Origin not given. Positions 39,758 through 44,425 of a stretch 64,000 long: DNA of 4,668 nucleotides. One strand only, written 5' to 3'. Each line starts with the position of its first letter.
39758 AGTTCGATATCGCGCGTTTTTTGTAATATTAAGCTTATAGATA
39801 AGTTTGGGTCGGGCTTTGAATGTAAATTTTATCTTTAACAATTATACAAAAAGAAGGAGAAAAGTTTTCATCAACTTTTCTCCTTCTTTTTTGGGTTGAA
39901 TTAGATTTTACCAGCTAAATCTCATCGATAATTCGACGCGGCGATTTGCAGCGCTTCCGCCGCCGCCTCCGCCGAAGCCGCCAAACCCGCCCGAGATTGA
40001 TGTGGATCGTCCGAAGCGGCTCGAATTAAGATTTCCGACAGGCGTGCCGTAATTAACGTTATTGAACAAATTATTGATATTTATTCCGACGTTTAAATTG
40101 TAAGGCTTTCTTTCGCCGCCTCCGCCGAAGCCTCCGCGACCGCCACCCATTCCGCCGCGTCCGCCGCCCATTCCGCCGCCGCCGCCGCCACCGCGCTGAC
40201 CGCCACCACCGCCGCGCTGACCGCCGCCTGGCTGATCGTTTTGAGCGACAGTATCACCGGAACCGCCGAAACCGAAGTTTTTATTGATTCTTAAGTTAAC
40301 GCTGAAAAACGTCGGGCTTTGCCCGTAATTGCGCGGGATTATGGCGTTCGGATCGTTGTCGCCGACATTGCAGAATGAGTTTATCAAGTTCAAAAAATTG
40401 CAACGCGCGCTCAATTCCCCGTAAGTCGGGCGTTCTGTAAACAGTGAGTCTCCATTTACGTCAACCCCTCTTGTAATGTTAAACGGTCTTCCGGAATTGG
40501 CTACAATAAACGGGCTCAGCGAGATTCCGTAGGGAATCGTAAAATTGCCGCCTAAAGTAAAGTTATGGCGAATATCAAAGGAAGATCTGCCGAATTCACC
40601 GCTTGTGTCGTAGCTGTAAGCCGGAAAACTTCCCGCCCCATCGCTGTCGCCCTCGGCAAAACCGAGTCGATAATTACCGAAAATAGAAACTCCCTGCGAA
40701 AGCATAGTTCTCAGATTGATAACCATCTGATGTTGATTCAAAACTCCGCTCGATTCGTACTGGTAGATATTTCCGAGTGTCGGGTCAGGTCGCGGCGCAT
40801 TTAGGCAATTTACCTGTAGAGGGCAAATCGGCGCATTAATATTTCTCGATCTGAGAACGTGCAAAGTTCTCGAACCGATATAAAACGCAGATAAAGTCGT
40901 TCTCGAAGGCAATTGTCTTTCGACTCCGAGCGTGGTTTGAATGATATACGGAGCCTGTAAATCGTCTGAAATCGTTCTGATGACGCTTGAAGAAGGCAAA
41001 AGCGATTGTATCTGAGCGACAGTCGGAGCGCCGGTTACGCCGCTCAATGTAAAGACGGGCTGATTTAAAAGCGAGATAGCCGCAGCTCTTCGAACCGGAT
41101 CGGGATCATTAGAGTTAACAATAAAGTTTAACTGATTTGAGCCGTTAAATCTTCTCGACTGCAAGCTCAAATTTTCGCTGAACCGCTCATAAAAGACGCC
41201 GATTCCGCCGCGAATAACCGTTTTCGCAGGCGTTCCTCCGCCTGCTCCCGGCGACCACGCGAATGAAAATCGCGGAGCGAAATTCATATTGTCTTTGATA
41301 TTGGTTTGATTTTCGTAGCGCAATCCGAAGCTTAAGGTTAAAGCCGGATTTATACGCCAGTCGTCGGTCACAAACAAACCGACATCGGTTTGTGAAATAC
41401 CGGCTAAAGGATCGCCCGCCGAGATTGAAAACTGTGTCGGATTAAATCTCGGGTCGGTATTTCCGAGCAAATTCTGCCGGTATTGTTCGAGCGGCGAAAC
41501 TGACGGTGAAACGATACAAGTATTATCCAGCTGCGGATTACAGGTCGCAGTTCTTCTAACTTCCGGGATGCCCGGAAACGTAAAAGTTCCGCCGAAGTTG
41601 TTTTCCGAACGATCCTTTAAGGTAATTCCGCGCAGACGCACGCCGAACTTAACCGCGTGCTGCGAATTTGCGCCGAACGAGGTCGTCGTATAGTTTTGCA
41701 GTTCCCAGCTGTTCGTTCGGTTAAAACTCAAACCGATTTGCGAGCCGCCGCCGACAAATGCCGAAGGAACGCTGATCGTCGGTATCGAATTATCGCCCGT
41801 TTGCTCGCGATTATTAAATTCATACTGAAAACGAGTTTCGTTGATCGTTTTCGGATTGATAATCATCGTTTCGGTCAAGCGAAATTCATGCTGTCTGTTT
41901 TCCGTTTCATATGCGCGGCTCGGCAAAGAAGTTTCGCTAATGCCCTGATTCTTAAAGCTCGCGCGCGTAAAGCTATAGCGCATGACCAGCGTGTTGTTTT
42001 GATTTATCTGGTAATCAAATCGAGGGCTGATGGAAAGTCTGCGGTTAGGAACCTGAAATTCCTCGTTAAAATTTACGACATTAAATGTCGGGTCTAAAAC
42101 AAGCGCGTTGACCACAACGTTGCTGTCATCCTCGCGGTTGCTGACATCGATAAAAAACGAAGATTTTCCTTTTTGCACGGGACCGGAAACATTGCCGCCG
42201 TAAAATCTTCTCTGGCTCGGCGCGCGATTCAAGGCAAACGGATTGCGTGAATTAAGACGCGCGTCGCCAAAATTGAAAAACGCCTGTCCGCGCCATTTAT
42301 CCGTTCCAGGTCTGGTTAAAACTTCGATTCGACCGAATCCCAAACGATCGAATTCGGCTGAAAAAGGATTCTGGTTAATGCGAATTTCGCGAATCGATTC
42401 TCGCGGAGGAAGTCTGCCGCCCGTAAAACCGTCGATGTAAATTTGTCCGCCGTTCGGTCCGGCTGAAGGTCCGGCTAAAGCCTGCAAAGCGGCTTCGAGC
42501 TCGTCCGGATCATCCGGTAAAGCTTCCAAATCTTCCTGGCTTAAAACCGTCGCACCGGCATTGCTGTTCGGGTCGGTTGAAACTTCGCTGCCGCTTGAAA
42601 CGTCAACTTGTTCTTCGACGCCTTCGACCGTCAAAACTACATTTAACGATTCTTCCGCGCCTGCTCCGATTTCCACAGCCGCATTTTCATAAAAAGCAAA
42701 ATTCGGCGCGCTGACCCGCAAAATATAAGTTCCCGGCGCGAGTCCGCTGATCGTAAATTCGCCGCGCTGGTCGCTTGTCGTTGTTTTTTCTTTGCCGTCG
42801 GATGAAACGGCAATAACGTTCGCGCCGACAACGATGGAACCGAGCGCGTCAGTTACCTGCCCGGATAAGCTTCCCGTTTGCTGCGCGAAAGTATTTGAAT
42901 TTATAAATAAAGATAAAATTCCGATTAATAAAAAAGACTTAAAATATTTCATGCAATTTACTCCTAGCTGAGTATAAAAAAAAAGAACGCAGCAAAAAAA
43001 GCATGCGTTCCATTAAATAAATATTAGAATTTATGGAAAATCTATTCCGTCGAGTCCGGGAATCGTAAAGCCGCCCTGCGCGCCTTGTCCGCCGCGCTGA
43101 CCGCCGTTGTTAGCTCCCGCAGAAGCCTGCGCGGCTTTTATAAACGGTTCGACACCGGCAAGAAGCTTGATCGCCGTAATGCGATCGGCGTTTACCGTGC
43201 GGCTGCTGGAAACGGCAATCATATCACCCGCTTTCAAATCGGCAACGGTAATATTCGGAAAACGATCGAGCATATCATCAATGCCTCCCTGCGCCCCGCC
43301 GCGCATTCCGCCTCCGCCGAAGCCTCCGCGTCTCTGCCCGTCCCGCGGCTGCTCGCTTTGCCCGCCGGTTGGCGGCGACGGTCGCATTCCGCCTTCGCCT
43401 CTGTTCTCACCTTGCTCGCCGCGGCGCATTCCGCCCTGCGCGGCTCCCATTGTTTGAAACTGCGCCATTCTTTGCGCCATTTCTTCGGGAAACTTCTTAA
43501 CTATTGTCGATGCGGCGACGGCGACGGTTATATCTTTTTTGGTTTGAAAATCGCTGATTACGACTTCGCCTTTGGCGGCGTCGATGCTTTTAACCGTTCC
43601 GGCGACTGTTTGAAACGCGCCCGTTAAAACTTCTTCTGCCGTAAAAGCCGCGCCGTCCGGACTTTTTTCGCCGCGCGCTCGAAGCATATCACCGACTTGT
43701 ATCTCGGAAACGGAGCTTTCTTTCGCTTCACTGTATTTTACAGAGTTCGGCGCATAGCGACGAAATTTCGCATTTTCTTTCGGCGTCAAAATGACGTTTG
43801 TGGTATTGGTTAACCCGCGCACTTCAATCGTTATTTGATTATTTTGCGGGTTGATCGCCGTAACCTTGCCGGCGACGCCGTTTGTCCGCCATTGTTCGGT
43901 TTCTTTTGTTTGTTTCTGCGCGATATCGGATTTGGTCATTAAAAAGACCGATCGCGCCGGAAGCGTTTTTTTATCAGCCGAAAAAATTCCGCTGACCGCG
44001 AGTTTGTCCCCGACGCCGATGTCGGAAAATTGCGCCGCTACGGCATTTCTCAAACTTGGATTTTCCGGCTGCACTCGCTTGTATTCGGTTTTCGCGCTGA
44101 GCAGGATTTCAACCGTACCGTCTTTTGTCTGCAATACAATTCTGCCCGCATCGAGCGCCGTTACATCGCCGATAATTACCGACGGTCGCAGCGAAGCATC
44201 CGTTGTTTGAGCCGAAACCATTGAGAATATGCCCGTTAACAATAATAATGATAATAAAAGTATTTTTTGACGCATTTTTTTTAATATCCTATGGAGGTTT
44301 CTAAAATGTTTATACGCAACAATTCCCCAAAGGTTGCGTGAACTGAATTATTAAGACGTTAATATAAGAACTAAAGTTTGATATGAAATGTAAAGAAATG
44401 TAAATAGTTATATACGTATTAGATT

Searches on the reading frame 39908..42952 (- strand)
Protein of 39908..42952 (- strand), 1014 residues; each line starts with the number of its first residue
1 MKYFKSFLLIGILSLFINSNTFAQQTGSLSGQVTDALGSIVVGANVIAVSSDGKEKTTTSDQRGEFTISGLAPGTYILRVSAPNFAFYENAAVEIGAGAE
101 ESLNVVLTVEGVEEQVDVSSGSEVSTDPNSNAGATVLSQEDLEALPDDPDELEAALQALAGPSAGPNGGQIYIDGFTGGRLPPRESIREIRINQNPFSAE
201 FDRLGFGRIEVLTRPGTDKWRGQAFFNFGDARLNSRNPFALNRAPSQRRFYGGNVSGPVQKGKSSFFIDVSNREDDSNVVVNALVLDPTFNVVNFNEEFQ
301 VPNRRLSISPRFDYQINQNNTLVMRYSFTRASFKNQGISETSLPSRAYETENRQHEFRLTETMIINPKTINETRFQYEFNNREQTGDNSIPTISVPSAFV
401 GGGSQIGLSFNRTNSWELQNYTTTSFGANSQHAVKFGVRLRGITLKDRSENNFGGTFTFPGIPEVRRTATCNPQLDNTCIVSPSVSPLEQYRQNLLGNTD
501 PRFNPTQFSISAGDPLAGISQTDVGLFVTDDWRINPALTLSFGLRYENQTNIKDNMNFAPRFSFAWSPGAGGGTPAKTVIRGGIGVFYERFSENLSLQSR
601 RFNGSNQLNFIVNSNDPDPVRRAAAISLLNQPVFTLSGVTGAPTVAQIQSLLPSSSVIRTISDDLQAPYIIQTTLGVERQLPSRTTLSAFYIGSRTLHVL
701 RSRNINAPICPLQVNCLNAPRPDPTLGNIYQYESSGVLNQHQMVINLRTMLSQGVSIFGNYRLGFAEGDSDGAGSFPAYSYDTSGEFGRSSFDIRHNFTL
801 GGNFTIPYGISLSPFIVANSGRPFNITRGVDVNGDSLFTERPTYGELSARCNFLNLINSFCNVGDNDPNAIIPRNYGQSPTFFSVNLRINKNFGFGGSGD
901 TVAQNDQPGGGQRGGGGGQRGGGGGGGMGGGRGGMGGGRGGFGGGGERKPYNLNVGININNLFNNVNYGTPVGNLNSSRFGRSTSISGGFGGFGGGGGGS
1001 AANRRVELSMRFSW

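Call 48: search_protein_families(library=pfam, proteins=[window:39908-42952:-], max_evalue=0.0001)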
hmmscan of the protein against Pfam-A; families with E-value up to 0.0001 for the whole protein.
window:39908-42952:- (1014 aa): 3 families
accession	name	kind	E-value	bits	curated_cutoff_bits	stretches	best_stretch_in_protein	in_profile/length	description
PF25183.1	OMP_b-brl_4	-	3.5e-77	261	30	3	554-896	434-790/838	Outer membrane beta barrel domain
PF13620.12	CarboxypepD_reg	-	7.4e-18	65.1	32.3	1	28-108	1-82/82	Carboxypeptidase regulatory-like domain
PF13715.12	CarbopepD_reg_2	-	1.3e-07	32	32.2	1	29-109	1-78/88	CarboxypepD_reg-like domain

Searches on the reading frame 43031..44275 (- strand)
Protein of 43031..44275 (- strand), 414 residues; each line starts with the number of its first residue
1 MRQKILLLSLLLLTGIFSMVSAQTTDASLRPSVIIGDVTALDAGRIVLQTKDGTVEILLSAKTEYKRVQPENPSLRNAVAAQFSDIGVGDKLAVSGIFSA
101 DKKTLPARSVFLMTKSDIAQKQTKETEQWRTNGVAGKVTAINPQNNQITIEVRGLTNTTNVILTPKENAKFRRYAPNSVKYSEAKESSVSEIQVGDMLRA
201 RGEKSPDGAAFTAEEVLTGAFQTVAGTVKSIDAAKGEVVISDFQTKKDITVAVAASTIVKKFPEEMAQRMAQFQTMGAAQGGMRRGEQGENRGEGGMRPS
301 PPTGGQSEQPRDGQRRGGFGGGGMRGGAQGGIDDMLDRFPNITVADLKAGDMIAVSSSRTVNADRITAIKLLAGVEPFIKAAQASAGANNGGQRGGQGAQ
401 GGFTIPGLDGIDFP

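Call 48: search_protein_families(library=pfam, proteins=[window:43031-44275:-], max_evalue=0.0001)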
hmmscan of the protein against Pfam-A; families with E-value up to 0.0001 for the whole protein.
window:43031-44275:- (414 aa): 1 family
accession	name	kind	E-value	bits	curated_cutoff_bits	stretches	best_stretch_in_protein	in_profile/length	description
PF18914.6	DUF5666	-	4.8e-09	36.8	27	0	36-104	2-53/60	Domain of unknown function (DUF5666)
